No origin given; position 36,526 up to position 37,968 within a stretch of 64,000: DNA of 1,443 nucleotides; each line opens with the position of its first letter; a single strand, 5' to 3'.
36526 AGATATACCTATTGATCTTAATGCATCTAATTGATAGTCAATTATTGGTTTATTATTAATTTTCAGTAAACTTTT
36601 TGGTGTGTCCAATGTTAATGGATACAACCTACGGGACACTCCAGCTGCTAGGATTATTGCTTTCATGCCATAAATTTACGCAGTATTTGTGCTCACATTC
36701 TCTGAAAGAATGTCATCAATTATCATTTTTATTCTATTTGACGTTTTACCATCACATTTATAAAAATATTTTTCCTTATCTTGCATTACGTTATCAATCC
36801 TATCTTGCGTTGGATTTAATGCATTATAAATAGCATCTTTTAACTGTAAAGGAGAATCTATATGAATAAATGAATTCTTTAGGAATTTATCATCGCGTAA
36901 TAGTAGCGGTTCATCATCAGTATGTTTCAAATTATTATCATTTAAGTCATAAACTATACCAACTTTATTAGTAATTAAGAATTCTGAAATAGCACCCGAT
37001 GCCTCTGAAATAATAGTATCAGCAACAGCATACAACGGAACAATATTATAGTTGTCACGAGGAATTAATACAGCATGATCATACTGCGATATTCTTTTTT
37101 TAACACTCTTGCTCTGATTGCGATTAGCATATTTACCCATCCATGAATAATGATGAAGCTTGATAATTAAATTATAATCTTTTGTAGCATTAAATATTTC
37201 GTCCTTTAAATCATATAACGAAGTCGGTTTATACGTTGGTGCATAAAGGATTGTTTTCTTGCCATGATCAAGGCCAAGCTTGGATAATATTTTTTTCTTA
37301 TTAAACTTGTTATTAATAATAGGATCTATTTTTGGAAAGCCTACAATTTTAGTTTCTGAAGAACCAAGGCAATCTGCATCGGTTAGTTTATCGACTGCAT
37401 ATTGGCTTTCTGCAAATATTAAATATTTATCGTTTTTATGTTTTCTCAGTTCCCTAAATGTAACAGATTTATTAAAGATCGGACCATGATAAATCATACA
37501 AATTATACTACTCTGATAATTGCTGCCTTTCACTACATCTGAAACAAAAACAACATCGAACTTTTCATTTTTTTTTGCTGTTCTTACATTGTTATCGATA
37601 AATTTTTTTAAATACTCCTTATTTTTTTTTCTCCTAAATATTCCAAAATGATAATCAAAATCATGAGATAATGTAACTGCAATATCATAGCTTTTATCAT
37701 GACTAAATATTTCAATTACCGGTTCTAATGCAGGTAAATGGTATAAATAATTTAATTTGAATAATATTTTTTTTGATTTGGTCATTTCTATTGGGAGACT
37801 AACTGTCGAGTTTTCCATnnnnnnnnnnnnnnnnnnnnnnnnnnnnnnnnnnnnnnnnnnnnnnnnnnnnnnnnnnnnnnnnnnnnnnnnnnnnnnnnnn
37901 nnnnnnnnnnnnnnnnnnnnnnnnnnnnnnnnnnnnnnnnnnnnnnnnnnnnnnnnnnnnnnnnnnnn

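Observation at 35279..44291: Compact teichoic-acid-like / phospho-alcohol surface-polymer locus headed by an MsbA-type exporter in a diderm genome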

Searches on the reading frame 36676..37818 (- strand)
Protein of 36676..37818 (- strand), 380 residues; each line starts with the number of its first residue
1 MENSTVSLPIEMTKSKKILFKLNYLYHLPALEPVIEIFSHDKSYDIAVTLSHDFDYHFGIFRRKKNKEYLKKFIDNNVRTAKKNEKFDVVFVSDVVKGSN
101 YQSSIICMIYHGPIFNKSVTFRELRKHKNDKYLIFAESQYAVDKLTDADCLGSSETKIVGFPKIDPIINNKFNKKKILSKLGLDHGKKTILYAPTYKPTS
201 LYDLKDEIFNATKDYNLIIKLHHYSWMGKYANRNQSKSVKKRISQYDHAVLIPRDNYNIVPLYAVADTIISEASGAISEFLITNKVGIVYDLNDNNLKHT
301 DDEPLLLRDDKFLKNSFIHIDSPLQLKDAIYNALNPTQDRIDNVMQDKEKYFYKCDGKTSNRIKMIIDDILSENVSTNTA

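Call 3: search_protein_families(library=pfam, proteins=[window:36676-37818:-], max_evalue=0.01)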
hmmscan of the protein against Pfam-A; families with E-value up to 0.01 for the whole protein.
window:36676-37818:- (380 aa): 1 family
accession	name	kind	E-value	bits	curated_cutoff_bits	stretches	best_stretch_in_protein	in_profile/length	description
PF04464.20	Glyphos_transf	-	1.1e-12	48.1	22.1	1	123-364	128-362/367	CDP-Glycerol:Poly(glycerophosphate) glycerophosphotransferase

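Call 4: search_protein_families(library=ncbifam, proteins=[window:36676-37818:-], max_evalue=0.01)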
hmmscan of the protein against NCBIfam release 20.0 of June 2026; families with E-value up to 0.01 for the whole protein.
window:36676-37818:- (380 aa): 0 families

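Call 9: find_related_loci(query=window:36676-37818:-, collection=genome_contigs, flank=10000)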
Query window:36676-37818:- (380 aa) in genome_contigs; peptide patterns used: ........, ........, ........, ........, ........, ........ (x = any residue, [..] = any of these).
172 stretches matched a pattern; 39 encode a relative of the query (tblastn E <= 1e-3); 39 distinct loci.
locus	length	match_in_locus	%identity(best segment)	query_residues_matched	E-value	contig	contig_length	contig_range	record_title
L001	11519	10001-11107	75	12-380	0e+0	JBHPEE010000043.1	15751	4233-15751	Candidatus Neomarinimicrobiota bacterium isolate SAG AM-311-E08 NODE_43_length_15751_cov_26.434442, whole genome shotgun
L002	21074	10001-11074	55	12-369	2e-141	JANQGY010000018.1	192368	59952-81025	MAG: bacterium isolate PL23b_bin.70 k99_2530156, whole genome shotgun sequence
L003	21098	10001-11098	50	12-375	7e-121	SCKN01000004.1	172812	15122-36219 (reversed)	Candidatus Neomarinimicrobiota bacterium strain T3L19 AC1_4, whole genome shotgun sequence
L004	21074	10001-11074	51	17-372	2e-119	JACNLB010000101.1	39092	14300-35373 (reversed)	MAG: Candidatus Neomarinimicrobiota bacterium isolate NIOZ-UU73 NIOZ-UU_NODE_1038_length_39092_cov_62.9127, whole genome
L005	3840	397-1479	44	17-375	3e-106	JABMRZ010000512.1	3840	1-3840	MAG: Candidatus Tariuqbacter arcticus isolate bin.685 k141_6558276, whole genome shotgun sequence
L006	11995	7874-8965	43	17-378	2e-102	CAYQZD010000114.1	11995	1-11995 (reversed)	MAG TPA_asm: uncultured bacterium isolate SRP167671_co1_177 genome assembly, contig: NODE_6284_length_11995_cov_6.671859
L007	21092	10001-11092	42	17-378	2e-100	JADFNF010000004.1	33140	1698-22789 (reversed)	MAG: Candidatus Neomarinimicrobiota bacterium isolate B61T1L10 B61T1L10_NODE1469, whole genome shotgun sequence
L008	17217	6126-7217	41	17-378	5e-100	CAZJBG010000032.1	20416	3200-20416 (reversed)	MAG TPA_asm: uncultured bacterium isolate binchicken_co85_10 genome assembly, contig: NODE_1484_length_20416_cov_13.1744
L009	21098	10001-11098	40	17-379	2e-97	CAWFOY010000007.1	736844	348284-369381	MAG: uncultured Gemmatimonadales bacterium isolate MFD05674.bin.2.133 genome assembly, contig: contig_32989, whole genom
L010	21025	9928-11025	42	14-378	4e-96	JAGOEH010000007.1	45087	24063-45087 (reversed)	MAG: Candidatus Delongbacteria bacterium isolate Go_SlDig_bin_59 Go_SlDig_2140_length_45087_cov_6.204626, whole genome s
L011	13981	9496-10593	40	17-379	6e-96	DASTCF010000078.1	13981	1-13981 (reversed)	MAG TPA_asm: Gemmatimonadales bacterium isolate SMAG_U785 k141_928432, whole genome shotgun sequence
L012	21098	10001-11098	40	17-379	3e-95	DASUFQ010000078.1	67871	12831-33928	MAG TPA_asm: Gemmatimonadales bacterium isolate SMAG_U1383 k141_59075, whole genome shotgun sequence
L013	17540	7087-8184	41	17-379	2e-94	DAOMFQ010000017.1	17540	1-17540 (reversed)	MAG TPA_asm: Gemmatimonadales bacterium isolate AMR_MDS_4998 NODE_1016_length_17540_cov_7.714498, whole genome shotgun s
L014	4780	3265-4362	40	13-375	4e-94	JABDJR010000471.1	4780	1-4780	MAG: Candidatus Eisenbacteria bacterium isolate SS_bin_28 k127_1544710, whole genome shotgun sequence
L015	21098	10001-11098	40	17-379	1e-93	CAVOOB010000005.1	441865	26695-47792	MAG: uncultured Gemmatimonadales bacterium isolate MFD09964.bin.1.247 genome assembly, contig: contig_3291, whole genome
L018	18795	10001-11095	39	17-378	3e-93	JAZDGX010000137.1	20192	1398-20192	MAG: Candidatus Eisenbacteria bacterium isolate MEGAHIT-group-0.29 k141_13203467, whole genome shotgun sequence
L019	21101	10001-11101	41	17-380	1e-92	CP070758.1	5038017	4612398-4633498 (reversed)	MAG: Gemmatimonadota bacterium isolate bin29 chromosome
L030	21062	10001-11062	41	17-367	4e-90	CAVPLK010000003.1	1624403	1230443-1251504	MAG: uncultured Gemmatimonadales bacterium isolate MFD09964.bin.1.362 genome assembly, contig: contig_3919, whole genome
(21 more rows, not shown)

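Call 12: find_encoding_contigs(protein=window:36676-37818:-, flank=10000, max_places=4)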
Protein window:36676-37818:- (380 aa): 1 contig read that carries it; 1 place shown.
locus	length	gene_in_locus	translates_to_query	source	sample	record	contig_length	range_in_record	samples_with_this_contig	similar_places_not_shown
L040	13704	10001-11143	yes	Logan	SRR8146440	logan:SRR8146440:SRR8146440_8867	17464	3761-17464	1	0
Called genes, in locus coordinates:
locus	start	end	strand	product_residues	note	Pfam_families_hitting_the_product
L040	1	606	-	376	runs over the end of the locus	PF04055:Radical_SAM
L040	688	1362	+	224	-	PF03767:Acid_phosphat_B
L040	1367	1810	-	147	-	-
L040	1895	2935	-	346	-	PF00930:DPPIV_N (faint), PF26550:Tricorn_2nd, PF26549:Tricorn_N, PF07676:PD40 (faint), PF26549:Tricorn_N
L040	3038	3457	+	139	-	PF13527:Acetyltransf_9 (faint), PF00583:Acetyltransf_1, PF13673:Acetyltransf_10, PF13508:Acetyltransf_7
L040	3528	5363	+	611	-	PF00664:ABC_membrane, PF00005:ABC_tran, PF02463:SMC_N (weak)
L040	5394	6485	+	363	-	PF00465:Fe-ADH, PF25137:ADH_Fe_C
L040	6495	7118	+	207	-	PF04991:LicD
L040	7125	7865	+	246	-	PF00483:NTP_transferase (weak)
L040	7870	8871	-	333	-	PF00685:Sulfotransfer_1, PF13469:Sulfotransfer_3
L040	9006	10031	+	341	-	PF04464:Glyphos_transf, PF02350:Epimerase_2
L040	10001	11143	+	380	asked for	PF04464:Glyphos_transf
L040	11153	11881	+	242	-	PF00483:NTP_transferase, PF12804:NTP_transf_3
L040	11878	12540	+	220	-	PF01066:CDP-OH_P_transf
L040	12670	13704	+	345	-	?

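Call 13: find_homologous_proteins(query=window:36676-37818:-)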
Query window:36676-37818:- (380 aa): 346 proteins with E <= 0.001 among 2996 candidates; the best 120 are listed.
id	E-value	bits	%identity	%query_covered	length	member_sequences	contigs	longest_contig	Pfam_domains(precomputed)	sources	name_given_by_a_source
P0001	7.1e-249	843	100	100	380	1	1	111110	PF04464.21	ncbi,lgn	-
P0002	2.3e-203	693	83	97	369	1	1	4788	PF04464.21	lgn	-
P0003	9.6e-199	678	82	97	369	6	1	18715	PF04464.21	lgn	-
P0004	3.5e-188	643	78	97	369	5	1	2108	PF04464.21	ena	-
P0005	3.1e-187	640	77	97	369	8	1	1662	PF04464.21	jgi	-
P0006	1.6e-184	631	76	97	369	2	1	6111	PF04464.21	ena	-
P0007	5.6e-184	630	75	97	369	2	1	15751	PF04464.21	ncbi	ncbi:CDP-glycerol glycerophosphotransferase family protein [Candidatus Neomarinimicrobiota bacterium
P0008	1.4e-162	559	69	92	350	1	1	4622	PF04464.21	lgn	-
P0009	8.6e-160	550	66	97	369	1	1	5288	PF04464.21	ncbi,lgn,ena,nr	ncbi:MAG: CDP-glycerol glycerophosphotransferase [Planctomycetia bacterium]|nr:CDP-glycerol glycerop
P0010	1.1e-153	530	63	95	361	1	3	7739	PF04464.21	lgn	-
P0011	1.3e-152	526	61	95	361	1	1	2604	PF04464.21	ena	-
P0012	7.5e-151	521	63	95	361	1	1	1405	PF04464.21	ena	-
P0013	1.1e-146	507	61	97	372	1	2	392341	PF04464.21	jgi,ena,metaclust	metaclust:\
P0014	1.5e-146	506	63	94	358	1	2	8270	PF04464.21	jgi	-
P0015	1.2e-145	503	61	97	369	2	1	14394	PF04464.21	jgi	-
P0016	5.7e-140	485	59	95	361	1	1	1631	PF04464.21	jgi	-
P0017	1.2e-138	480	63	87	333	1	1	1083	PF04464.21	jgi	jgi:CDP-glycerol glycerophosphotransferase (TagB/SpsB family)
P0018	1.4e-135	470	56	94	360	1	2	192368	PF04464.21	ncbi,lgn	-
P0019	2.2e-135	470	58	94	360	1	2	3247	PF04464.21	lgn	-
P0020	3.8e-134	466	57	94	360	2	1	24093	PF04464.21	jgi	-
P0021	6.1e-132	458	57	94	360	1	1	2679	PF04464.21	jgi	jgi:CDP-glycerol glycerophosphotransferase (TagB/SpsB family)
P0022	9.3e-131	454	54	94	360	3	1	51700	PF04464.21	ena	-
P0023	3.1e-130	453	55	94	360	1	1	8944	PF04464.21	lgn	-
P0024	9.3e-128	445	54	94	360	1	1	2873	PF04464.21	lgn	-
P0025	9.8e-123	428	53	95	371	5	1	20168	PF04464.21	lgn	-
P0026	1.5e-122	428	52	95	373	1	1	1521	PF04464.21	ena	-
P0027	5.0e-121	422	51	95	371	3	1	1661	PF04464.21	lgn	-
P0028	1.4e-120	421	51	96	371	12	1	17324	PF04464.21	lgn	-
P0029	4.9e-119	416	52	95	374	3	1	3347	PF04464.21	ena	-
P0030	7.7e-119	415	51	95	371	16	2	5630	PF04464.21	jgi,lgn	jgi:CDP-glycerol glycerophosphotransferase (TagB/SpsB family)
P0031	7.9e-119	415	51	95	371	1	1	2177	PF04464.21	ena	-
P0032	2.0e-118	414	51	95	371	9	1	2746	PF04464.21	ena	-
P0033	5.8e-118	412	51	94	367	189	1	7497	PF04464.21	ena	-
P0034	6.8e-118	412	51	95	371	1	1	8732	PF04464.21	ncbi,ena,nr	ncbi:MAG: CDP-glycerol glycerophosphotransferase [Planctomycetia bacterium]|nr:CDP-glycerol glycerop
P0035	1.6e-117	411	50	95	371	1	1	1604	PF04464.21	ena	-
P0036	1.9e-116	407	51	95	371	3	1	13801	PF04464.21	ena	-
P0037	2.2e-116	407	50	95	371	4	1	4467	PF04464.21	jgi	jgi:CDP-glycerol glycerophosphotransferase (TagB/SpsB family)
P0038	6.7e-116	406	50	95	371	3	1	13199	PF04464.21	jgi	jgi:CDP-glycerol glycerophosphotransferase (TagB/SpsB family)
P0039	7.2e-116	406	50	95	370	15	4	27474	PF04464.21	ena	-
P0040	9.1e-116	405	51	95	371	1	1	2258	PF04464.21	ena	-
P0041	9.9e-116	405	50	95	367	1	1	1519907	PF04464.21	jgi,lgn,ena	-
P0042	1.0e-115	405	51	95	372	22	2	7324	PF04464.21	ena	-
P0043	1.1e-115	405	51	94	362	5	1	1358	PF04464.21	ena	-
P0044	1.2e-115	405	50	94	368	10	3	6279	PF04464.21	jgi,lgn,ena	-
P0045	1.5e-115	404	49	95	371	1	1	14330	PF04464.21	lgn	-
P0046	1.7e-115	404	49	95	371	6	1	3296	PF04464.21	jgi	-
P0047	2.3e-115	404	51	95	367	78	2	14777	PF04464.21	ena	-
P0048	2.4e-115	404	51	95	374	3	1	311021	PF04464.21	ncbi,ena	-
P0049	2.8e-115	404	50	95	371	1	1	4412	PF04464.21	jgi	-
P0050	2.9e-115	404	51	96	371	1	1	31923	PF04464.21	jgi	-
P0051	4.1e-115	403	49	94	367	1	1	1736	PF04464.21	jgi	-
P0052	5.5e-115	403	51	92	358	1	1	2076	PF04464.21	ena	-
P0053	8.8e-115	402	50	95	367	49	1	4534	PF04464.21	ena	-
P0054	9.0e-115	402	49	97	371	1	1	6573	PF04464.21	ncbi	-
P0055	1.3e-114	401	53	94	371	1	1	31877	PF04464.21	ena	-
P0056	1.8e-114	401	51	95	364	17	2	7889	PF04464.21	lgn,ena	-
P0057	2.3e-114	401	51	95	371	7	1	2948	PF04464.21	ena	-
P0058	2.6e-114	400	52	94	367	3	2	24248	PF04464.21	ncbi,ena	-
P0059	3.0e-114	400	50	95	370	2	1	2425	PF04464.21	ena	-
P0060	3.5e-114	400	50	95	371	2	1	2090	PF04464.21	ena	-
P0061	4.0e-114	400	49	95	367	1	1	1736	PF04464.21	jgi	jgi:CDP-glycerol glycerophosphotransferase (TagB/SpsB family)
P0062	7.2e-114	399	50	95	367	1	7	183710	PF04464.21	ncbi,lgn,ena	-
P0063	1.5e-113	398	51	95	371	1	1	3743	PF04464.21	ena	-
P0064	4.7e-113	396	50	96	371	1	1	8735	PF04464.21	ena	-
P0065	4.9e-113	396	50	95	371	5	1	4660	PF04464.21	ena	-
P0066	5.1e-113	396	50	93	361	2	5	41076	PF04464.21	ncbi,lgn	-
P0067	7.7e-113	396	50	93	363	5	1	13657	PF04464.21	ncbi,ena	-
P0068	8.1e-113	395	51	95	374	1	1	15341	PF04464.21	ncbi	-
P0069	3.0e-112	394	50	93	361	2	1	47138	PF04464.21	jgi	-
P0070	1.3e-111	392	49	95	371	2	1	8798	PF04464.21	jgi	-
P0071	1.6e-111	391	48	95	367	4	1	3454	PF04464.21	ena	-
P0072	1.6e-111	391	49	94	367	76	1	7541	PF04464.21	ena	-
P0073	1.9e-111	391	48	94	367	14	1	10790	PF04464.21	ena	-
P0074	2.1e-111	391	50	93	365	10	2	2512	PF04464.21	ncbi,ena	-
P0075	2.1e-111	391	48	94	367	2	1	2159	PF04464.21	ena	-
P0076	2.3e-111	391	51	93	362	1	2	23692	PF04464.21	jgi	-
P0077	2.3e-111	391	50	94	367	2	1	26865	PF04464.21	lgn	-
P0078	2.5e-111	391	50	92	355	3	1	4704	PF04464.21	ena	-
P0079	2.8e-111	390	49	95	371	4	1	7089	PF04464.21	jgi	jgi:CDP-glycerol glycerophosphotransferase (TagB/SpsB family)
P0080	2.9e-111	390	50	95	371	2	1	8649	PF04464.21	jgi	-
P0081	3.2e-111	390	47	96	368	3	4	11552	PF04464.21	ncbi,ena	-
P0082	3.2e-111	390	48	95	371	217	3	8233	PF04464.21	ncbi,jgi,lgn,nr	ncbi:MAG TPA: CDP-glycerol glycerophosphotransferase [Candidatus Marinimicrobia bacterium]|jgi:CDP-g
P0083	3.8e-111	390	50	93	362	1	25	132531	PF04464.21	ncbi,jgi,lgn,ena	-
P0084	4.7e-111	390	50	95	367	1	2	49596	PF04464.21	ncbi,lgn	-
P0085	5.1e-111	390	47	97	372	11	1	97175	PF04464.21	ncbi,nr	ncbi:MAG: CDP-glycerol glycerophosphotransferase family protein [Candidatus Marinimicrobia bacterium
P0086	7.8e-111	389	50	93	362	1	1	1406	PF04464.21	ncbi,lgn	-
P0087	1.9e-110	388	50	93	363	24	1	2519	PF04464.21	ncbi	-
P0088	1.9e-110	388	48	95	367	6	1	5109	PF04464.21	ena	-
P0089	4.0e-110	387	47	96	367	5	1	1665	PF04464.21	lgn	-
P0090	6.9e-110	386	50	93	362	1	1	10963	PF04464.21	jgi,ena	-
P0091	1.0e-109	385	50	95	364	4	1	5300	PF04464.21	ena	-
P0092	3.8e-109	383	48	96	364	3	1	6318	PF04464.21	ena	-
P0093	1.0e-108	382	47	94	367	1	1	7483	PF04464.21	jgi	-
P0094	1.1e-108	382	48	92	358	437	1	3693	PF04464.21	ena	-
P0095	2.2e-108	381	50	92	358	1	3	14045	PF04464.21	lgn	-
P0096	2.3e-108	381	50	92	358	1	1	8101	PF04464.21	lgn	-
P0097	1.9e-107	378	49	94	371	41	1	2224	PF04464.21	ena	-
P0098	2.7e-106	374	48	92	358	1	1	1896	PF04464.21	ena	-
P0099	1.1e-104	369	47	93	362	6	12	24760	PF04464.21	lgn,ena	-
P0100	1.5e-104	368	44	96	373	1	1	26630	PF04464.21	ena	-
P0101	4.2e-104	367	48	95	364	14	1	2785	PF04464.21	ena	-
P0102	1.0e-102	362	45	93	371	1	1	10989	PF04464.21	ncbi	-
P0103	5.7e-102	360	76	57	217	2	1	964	PF04464.21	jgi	jgi:CDP-glycerol glycerophosphotransferase (TagB/SpsB family)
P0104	9.1e-102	359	45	95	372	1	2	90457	PF04464.21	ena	-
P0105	4.5e-101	357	44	94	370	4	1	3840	PF04464.21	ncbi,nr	ncbi:MAG: CDP-glycerol glycerophosphotransferase family protein [candidate division Zixibacteria bac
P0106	1.1e-100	356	46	93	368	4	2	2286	PF04464.21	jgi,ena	-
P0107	1.4e-100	355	45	95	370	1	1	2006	PF04464.21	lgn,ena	-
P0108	4.7e-100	353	46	93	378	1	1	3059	PF04464.21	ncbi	-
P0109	5.2e-100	353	47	93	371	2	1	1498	PF04464.21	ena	-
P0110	1.6e-98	348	44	94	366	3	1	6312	PF04464.21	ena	-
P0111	1.8e-98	348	43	95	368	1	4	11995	PF04464.21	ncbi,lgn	-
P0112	4.8e-98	347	44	94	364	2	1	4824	PF04464.21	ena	-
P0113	3.1e-97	344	44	94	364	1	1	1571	PF04464.21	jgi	jgi:hypothetical protein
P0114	8.8e-97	343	44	95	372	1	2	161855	PF04464.21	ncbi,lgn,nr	ncbi:MAG: CDP-glycerol glycerophosphotransferase family protein [Candidatus Marinimicrobia bacterium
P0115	1.0e-96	342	50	86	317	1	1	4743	PF04464.21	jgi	-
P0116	1.6e-96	342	44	96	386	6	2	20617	PF04464.21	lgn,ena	-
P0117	1.3e-95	339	45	92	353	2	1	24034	PF04464.21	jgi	-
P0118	1.5e-94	335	44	92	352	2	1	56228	PF04464.21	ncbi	-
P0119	2.1e-93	332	41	95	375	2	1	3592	PF04464.21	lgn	-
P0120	2.6e-93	331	45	92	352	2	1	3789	PF04464.21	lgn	-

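Call 14: find_encoding_contigs(protein=P0041, flank=10000, max_places=2)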
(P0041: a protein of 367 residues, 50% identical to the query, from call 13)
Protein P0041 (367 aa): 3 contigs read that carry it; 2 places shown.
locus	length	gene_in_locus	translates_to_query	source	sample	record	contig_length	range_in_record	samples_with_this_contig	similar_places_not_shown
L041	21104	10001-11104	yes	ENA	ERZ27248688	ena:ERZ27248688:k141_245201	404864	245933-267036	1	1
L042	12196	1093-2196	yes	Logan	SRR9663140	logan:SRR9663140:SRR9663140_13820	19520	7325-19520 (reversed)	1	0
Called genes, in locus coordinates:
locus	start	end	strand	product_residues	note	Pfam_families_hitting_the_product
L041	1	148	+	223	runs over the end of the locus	PF03767:Acid_phosphat_B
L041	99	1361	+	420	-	PF13372:Alginate_exp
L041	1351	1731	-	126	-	PF00166:Cpn10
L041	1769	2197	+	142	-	PF13673:Acetyltransf_10, PF00583:Acetyltransf_1, PF13508:Acetyltransf_7, PF14542:Acetyltransf_CG (weak)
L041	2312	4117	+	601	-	PF00664:ABC_membrane, PF03193:RsgA_GTPase (faint), PF00005:ABC_tran, PF02463:SMC_N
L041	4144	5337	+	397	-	PF04991:LicD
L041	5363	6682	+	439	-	PF01467:CTP_transf_like, PF13714:PEP_mutase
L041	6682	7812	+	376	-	PF02776:TPP_enzyme_N, PF02775:TPP_enzyme_C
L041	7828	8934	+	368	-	PF00465:Fe-ADH, PF25137:ADH_Fe_C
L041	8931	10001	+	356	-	PF04464:Glyphos_transf, PF02350:Epimerase_2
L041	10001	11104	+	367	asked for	PF04464:Glyphos_transf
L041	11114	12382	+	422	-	PF06245:DUF1015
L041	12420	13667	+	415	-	PF00285:Citrate_synt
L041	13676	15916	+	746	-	PF00246:Peptidase_M14, PF20773:InhA-like_MAM, PF00404:Dockerin_1 (weak)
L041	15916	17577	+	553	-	PF00082:Peptidase_S8, PF18962:Por_Secre_tail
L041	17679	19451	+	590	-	PF18962:Por_Secre_tail (weak)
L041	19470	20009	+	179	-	PF00571:CBS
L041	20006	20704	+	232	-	-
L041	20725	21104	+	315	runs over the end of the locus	-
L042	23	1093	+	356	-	PF04464:Glyphos_transf, PF02350:Epimerase_2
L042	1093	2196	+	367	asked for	PF04464:Glyphos_transf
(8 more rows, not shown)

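Call 15: find_encoding_contigs(protein=P0114, flank=10000, max_places=2)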
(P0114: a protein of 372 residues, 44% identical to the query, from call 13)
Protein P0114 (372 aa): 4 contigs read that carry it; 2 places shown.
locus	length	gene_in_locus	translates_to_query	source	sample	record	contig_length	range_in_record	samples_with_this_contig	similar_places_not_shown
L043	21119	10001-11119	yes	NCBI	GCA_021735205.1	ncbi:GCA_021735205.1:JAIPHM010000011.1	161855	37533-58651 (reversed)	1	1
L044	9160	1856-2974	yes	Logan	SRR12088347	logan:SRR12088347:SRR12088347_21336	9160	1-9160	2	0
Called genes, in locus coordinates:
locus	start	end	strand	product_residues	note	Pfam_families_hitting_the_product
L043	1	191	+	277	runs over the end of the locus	PF21948:LplA-B_cat, PF03099:BPL_LplA_LipB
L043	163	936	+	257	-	-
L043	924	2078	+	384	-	PF02670:DXP_reductoisom, PF08436:DXP_redisom_C, PF13288:DXPR_C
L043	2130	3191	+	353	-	PF02163:Peptidase_M50, PF00595:PDZ (weak), PF13180:PDZ_2, PF17820:PDZ_6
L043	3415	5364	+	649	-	PF07944:Beta-AFase-like_GH127_cat, PF07470:Glyco_hydro_88 (faint), PF20736:Glyco_hydro127M, PF20737:Glyco_hydro127C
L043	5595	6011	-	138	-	PF00903:Glyoxalase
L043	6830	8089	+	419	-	PF00884:Sulfatase, PF01663:Phosphodiest (faint), PF16347:SGSH_C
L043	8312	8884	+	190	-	PF00685:Sulfotransfer_1 (weak), PF13469:Sulfotransfer_3 (faint)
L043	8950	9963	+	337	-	PF01075:Glyco_transf_9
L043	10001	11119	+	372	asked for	PF04464:Glyphos_transf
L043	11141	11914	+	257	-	PF06293:Kdo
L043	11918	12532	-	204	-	PF01209:Ubie_methyltran (faint), PF13489:Methyltransf_23, PF08241:Methyltransf_11, PF08242:Methyltransf_12 (weak), PF13649:Methyltransf_25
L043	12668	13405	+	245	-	PF11306:DUF3108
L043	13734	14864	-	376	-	PF00266:Aminotran_5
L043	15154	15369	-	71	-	-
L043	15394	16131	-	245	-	PF00483:NTP_transferase, PF01128:IspD (weak), PF12804:NTP_transf_3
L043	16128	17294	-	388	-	PF02776:TPP_enzyme_N, PF02775:TPP_enzyme_C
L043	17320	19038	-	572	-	PF13714:PEP_mutase, PF12804:NTP_transf_3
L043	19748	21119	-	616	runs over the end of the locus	PF00664:ABC_membrane, PF00005:ABC_tran, PF02463:SMC_N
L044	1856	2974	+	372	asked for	PF04464:Glyphos_transf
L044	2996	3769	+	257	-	PF06293:Kdo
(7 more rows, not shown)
